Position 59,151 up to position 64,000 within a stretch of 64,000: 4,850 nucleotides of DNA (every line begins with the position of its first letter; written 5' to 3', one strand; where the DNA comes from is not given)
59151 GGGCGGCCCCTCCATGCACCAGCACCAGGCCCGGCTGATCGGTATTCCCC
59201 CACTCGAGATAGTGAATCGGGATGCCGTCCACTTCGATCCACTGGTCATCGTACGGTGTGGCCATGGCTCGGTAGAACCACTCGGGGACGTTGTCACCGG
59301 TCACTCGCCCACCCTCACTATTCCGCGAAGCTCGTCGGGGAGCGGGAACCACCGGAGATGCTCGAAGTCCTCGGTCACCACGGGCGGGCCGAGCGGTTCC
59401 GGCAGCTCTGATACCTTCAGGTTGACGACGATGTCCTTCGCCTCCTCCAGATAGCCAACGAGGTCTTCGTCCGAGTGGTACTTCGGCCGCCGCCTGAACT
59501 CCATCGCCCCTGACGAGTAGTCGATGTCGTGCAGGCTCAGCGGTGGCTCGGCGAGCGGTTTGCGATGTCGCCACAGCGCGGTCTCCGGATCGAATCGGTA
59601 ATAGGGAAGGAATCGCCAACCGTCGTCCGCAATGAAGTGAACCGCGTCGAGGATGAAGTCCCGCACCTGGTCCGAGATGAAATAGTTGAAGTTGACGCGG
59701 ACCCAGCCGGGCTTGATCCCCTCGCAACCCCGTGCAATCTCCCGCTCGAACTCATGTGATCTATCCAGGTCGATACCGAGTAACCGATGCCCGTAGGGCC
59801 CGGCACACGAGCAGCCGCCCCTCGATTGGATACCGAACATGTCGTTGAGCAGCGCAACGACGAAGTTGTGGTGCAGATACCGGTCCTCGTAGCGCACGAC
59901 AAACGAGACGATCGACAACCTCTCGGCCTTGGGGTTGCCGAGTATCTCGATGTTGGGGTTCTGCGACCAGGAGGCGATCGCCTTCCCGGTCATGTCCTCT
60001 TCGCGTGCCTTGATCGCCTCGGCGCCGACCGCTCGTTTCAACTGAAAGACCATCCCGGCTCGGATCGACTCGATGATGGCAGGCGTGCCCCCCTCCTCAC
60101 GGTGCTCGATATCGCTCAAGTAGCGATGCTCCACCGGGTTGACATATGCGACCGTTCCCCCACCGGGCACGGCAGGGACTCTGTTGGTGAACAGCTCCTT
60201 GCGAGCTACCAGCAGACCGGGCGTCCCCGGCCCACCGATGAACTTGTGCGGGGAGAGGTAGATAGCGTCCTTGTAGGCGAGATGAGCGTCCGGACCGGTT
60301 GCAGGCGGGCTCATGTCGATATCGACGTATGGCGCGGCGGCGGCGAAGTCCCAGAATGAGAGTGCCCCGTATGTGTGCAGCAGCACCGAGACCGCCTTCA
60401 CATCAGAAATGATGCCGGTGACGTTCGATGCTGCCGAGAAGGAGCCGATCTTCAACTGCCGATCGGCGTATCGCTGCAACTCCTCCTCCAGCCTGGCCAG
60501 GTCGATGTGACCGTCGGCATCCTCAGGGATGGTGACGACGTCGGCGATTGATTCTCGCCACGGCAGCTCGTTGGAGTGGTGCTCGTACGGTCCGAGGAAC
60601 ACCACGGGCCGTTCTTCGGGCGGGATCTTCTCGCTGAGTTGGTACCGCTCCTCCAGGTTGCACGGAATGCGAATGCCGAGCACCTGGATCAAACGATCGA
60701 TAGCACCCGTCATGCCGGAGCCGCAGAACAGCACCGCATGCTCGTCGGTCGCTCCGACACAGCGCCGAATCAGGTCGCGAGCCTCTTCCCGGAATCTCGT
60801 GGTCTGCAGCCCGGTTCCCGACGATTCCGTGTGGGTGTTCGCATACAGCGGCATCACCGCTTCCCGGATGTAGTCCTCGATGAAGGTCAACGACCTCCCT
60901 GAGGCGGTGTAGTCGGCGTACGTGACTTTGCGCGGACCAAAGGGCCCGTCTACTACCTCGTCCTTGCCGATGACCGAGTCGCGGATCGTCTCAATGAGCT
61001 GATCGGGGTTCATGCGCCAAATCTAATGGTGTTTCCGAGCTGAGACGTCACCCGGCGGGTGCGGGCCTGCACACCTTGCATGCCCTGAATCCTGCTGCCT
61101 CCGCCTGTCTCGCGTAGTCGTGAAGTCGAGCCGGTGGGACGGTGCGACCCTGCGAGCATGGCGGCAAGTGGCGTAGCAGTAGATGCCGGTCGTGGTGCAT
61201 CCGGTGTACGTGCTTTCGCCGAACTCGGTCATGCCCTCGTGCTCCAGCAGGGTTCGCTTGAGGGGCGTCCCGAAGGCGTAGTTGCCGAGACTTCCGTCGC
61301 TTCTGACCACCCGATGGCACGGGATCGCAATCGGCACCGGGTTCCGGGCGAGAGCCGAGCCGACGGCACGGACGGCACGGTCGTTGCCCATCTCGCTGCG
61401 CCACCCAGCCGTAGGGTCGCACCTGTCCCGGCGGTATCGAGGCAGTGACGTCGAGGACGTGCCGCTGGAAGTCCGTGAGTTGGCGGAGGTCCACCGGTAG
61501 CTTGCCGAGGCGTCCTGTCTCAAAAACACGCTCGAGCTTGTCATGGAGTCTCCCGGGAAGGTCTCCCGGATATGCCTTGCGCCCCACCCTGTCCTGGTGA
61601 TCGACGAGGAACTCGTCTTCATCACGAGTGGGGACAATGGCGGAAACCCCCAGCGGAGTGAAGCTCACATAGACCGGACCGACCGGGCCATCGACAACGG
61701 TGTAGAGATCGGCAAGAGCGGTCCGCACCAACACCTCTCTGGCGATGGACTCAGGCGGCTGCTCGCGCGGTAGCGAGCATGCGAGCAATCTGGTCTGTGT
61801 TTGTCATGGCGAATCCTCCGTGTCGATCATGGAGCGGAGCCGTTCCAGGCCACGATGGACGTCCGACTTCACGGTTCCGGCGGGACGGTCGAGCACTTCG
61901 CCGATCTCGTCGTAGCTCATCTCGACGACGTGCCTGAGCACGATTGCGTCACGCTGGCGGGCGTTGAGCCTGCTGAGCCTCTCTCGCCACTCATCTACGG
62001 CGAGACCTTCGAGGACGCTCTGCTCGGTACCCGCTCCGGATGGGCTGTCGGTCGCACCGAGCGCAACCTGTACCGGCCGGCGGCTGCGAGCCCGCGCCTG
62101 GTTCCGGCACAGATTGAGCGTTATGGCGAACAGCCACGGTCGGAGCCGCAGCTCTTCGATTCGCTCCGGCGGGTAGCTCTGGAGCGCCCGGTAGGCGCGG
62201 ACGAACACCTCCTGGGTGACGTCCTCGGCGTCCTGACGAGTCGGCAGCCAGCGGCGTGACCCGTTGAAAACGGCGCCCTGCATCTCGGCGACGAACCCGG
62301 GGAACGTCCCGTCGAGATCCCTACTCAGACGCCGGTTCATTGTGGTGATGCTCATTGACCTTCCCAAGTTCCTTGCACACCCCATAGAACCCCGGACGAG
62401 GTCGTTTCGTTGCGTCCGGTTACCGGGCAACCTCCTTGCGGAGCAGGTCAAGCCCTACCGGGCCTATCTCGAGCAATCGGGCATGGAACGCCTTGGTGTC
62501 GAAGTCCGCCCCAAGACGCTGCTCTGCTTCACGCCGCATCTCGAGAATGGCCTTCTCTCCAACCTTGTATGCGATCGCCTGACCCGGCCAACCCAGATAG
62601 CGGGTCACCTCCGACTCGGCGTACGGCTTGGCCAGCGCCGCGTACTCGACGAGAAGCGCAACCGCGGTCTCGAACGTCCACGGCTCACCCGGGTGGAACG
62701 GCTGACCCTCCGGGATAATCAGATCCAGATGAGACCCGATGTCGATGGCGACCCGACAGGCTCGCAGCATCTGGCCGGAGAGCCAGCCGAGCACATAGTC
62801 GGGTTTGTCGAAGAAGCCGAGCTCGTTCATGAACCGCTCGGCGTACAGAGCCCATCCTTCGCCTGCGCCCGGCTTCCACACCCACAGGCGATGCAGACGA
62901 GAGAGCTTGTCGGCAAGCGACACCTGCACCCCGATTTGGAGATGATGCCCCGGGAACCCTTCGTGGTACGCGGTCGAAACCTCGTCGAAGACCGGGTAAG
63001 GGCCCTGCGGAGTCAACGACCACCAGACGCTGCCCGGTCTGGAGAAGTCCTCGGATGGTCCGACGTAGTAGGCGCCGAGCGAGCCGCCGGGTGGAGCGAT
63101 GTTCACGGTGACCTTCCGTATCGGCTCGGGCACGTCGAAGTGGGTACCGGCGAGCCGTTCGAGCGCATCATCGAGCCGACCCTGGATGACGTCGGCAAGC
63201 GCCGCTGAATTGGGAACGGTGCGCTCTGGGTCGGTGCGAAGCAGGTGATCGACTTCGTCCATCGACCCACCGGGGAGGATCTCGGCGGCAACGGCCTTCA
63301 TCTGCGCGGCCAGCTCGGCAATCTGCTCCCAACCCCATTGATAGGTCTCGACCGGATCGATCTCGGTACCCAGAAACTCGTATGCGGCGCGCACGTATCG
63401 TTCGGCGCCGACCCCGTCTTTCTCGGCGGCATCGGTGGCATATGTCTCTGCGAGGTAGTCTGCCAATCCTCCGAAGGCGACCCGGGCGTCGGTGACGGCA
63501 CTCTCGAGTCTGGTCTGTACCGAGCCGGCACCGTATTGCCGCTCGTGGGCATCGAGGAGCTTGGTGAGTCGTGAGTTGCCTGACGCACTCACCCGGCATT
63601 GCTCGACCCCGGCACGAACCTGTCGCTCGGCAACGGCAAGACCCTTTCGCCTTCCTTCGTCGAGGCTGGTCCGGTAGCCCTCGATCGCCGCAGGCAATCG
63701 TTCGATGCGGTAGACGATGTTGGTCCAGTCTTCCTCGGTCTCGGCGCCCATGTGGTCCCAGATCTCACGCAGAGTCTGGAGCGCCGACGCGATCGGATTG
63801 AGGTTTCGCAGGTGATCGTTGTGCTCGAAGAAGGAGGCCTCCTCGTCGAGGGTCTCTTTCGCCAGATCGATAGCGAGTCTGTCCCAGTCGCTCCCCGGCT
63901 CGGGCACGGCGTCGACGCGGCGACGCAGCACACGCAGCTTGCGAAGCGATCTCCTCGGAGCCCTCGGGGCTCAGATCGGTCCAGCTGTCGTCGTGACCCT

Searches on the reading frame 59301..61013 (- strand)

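Call 66: search_protein_families(library=pfam, proteins=[window:59301-61013:-], max_evalue=0.000001)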
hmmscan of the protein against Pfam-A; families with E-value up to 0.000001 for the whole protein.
window:59301-61013:- (570 aa): 1 family
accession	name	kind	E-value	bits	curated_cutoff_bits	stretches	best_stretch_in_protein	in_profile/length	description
PF00266.25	Aminotran_5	-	3.5e-41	141.9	21.5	1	32-410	2-348/371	Aminotransferase class-V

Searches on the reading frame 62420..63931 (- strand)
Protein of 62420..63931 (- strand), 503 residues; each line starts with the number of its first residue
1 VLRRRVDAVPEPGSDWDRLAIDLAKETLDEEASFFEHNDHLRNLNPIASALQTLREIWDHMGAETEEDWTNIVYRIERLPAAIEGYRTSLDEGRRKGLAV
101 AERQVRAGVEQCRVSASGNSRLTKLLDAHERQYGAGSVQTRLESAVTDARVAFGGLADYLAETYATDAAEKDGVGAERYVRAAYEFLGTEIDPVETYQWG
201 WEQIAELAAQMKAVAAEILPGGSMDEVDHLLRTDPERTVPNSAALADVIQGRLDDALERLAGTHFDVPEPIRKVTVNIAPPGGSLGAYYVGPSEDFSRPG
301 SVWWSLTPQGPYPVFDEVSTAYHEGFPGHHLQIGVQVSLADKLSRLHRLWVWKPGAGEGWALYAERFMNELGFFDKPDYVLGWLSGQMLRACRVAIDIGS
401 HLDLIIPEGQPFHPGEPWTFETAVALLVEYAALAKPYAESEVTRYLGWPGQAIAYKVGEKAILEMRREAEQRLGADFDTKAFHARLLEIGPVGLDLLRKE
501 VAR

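Call 66: search_protein_families(library=pfam, proteins=[window:62420-63931:-], max_evalue=0.000001)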
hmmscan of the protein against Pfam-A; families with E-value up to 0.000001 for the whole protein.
window:62420-63931:- (503 aa): 1 family
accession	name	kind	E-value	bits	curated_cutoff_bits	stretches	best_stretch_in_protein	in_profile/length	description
PF05960.17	DUF885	-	3.9e-126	423.2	32.4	1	14-501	48-532/532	Bacterial protein of unknown function (DUF885)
